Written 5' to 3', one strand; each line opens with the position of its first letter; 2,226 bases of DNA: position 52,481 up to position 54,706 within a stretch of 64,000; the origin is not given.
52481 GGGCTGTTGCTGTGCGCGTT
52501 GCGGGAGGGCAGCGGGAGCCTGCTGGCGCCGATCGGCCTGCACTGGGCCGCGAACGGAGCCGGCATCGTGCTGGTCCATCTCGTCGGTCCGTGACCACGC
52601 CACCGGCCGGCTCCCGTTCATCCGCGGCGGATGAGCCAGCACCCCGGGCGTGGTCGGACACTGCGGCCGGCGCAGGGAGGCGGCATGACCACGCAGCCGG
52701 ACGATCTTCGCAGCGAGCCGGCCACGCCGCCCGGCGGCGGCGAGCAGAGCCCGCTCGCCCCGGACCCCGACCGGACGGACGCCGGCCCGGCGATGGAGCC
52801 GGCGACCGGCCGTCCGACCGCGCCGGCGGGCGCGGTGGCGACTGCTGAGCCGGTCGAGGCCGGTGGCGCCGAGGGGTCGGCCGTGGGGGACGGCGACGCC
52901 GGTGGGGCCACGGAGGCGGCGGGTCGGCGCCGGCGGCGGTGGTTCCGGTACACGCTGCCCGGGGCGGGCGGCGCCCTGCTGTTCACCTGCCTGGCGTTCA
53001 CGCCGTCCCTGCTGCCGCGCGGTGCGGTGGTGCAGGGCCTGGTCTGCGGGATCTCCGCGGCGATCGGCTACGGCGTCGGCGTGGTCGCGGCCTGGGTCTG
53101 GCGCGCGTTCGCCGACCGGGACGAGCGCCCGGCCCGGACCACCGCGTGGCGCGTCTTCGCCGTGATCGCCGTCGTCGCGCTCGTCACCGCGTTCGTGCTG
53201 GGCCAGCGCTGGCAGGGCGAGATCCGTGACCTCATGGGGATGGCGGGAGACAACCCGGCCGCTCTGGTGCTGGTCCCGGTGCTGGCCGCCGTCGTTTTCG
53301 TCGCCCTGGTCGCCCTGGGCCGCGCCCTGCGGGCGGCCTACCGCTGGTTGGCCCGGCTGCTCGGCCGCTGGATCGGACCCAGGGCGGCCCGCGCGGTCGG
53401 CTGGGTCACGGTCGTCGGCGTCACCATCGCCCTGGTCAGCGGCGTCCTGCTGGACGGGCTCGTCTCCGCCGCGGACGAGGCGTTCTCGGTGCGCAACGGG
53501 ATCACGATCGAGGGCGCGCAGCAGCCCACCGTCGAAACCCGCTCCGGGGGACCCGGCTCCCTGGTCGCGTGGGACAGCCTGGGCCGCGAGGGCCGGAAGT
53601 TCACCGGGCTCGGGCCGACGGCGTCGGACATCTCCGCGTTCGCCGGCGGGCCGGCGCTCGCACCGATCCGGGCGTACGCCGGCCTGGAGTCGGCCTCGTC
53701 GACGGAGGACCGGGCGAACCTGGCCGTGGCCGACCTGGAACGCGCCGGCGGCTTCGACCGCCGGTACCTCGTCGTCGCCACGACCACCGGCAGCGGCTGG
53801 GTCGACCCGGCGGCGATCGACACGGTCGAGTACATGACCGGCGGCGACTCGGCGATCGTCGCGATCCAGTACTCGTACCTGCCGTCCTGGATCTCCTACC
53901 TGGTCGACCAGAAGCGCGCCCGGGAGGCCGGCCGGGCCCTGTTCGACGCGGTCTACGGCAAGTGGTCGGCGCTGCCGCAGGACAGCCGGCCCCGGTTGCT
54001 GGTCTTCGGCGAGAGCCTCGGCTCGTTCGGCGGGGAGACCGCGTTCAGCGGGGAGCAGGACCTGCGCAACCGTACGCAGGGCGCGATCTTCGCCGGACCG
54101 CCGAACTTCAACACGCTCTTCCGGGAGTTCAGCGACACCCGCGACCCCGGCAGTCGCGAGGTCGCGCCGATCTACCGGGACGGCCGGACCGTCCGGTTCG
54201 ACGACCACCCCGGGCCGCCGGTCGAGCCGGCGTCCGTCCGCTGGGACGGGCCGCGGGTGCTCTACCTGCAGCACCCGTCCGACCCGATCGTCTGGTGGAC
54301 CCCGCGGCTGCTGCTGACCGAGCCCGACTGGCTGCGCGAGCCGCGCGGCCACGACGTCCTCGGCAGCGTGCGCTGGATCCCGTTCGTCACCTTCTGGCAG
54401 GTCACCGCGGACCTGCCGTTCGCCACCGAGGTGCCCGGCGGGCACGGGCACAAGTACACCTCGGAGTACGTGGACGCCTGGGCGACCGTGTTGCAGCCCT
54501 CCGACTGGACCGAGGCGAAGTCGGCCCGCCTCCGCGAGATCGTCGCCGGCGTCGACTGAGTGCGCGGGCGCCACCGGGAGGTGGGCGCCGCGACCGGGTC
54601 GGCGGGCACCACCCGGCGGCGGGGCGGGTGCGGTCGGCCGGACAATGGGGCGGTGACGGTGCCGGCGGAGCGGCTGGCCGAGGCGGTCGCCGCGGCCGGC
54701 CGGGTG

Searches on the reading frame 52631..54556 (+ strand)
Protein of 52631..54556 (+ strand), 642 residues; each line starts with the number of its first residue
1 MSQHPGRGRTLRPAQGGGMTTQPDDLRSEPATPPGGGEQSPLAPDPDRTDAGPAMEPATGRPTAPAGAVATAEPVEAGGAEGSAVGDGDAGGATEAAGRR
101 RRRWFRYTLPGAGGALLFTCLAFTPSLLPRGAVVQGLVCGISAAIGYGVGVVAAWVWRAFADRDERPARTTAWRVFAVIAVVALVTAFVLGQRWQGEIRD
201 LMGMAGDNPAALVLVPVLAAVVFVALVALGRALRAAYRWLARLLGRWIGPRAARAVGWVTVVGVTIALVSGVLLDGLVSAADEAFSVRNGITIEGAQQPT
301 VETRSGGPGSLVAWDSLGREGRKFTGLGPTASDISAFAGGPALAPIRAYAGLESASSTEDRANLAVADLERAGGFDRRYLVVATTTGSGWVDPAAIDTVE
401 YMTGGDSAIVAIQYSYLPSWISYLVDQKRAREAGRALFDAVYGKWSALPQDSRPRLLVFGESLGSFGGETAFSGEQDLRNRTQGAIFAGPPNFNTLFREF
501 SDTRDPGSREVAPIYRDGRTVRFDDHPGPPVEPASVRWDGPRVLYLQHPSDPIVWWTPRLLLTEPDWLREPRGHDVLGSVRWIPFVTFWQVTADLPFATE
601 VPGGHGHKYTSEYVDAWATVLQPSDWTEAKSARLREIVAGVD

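Call 5: search_protein_families(library=pfam, proteins=[window:52631-54556:+], max_evalue=1)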
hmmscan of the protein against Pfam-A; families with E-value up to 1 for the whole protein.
window:52631-54556:+ (642 aa): 3 families
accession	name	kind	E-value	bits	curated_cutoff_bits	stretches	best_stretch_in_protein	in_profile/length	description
PF10081.15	Abhydrolase_9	-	1.8e-130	434.7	26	1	346-634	1-288/288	Alpha/beta-hydrolase family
PF15420.11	Abhydrolase_9_N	-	1.1e-69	235.1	27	1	123-329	1-208/208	Alpha/beta-hydrolase family N-terminus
PF02687.27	FtsX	-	0.094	13.2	25.5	1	137-189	53-107/120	FtsX-like permease C-terminal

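Call 6: search_protein_families(library=ncbifam, proteins=[window:52631-54556:+], max_evalue=1)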
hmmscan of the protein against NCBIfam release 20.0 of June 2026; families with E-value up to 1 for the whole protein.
window:52631-54556:+ (642 aa): 1 family
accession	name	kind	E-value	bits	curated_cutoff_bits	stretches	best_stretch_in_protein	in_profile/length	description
TIGR03062.1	pip_yhgE_Cterm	subfamily_domain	0.027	14.1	102.2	1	146-229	33-116/208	YhgE/Pip family protein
